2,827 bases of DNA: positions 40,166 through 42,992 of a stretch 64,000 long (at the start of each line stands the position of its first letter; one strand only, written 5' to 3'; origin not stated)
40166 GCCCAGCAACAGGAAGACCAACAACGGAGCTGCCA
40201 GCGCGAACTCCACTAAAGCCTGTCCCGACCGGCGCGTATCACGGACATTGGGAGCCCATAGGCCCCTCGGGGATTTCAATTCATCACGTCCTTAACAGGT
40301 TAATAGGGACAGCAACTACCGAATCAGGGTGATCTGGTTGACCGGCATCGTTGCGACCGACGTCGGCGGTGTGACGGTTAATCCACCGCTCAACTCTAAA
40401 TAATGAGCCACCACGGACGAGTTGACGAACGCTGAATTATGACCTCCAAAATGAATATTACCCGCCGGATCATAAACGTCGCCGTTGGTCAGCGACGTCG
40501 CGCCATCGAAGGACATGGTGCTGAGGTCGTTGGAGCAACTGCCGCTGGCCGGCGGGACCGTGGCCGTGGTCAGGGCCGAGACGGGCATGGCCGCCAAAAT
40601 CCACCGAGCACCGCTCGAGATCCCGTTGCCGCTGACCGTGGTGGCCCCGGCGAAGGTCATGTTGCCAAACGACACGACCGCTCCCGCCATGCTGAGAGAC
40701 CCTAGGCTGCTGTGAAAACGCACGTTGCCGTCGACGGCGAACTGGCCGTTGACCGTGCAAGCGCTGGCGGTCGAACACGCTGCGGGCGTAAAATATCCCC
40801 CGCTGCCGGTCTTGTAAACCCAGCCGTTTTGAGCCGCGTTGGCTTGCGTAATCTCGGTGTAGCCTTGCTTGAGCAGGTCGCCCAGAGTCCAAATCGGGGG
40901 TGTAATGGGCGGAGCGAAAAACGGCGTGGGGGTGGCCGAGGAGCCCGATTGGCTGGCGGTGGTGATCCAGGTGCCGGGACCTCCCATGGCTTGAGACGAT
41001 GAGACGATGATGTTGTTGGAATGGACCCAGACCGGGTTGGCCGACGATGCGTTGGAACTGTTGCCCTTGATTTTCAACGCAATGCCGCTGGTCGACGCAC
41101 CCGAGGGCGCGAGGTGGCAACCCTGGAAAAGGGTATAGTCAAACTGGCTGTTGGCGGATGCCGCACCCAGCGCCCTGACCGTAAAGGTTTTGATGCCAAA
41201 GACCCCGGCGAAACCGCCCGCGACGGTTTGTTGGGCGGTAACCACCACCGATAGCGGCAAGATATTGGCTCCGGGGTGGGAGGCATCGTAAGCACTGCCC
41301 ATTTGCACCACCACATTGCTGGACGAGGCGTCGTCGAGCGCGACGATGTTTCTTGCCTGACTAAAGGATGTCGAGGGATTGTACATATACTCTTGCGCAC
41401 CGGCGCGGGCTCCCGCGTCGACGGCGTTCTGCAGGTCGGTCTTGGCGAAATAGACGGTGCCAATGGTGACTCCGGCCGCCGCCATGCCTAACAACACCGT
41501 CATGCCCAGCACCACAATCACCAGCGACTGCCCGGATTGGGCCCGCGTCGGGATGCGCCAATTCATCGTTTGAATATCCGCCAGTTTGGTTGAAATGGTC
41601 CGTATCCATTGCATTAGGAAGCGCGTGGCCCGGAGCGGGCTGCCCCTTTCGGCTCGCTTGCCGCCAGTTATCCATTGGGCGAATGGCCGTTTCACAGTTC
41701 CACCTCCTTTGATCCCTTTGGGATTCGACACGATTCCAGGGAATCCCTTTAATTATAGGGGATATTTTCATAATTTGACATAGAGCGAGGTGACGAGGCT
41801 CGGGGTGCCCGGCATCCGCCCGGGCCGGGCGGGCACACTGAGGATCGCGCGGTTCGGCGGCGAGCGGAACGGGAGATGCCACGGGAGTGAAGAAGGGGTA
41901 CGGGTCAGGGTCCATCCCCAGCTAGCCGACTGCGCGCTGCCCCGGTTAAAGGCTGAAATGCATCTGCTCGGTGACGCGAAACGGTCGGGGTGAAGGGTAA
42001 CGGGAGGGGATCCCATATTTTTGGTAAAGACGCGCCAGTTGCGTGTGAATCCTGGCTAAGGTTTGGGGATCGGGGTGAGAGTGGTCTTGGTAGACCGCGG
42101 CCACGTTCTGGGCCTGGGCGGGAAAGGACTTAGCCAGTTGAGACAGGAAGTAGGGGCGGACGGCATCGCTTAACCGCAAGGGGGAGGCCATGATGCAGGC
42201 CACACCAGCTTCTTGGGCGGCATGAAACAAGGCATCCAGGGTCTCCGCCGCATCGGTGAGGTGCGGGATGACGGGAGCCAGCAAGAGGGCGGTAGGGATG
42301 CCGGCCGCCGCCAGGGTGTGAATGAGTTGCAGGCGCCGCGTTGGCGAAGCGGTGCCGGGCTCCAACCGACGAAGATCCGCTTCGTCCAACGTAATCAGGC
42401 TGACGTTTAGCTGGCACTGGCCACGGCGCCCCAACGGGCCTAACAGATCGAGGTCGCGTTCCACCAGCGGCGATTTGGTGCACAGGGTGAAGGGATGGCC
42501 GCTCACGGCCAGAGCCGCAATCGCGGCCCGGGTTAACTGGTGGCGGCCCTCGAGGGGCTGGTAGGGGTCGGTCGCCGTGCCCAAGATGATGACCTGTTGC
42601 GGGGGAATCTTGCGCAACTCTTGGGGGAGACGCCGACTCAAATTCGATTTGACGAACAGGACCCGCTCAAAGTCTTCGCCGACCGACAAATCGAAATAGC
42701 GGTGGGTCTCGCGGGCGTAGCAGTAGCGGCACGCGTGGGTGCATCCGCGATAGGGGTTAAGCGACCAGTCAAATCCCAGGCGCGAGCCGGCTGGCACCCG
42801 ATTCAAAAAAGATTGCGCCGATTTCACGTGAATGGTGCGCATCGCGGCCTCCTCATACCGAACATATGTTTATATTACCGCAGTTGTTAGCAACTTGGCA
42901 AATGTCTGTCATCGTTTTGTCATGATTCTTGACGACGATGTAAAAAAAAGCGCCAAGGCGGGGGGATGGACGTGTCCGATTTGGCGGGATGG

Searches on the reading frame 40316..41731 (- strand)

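Call 70: search_protein_families(library=pfam, proteins=[window:40316-41731:-], max_evalue=0.001)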
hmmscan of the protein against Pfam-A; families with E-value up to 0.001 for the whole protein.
window:40316-41731:- (471 aa): 1 family
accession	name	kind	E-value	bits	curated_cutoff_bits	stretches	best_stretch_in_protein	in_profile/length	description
PF13400.11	Tad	-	8.9e-11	42.4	22.3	1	67-113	1-46/47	Putative Flp pilus-assembly TadE/G-like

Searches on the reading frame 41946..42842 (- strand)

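Call 70: search_protein_families(library=pfam, proteins=[window:41946-42842:-], max_evalue=0.001)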
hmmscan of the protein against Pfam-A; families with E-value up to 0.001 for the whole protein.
window:41946-42842:- (298 aa): 1 family
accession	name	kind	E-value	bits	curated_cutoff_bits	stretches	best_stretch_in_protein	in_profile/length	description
PF04055.27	Radical_SAM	-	7.7e-15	55.9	29.5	1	29-202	2-163/166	Radical SAM superfamily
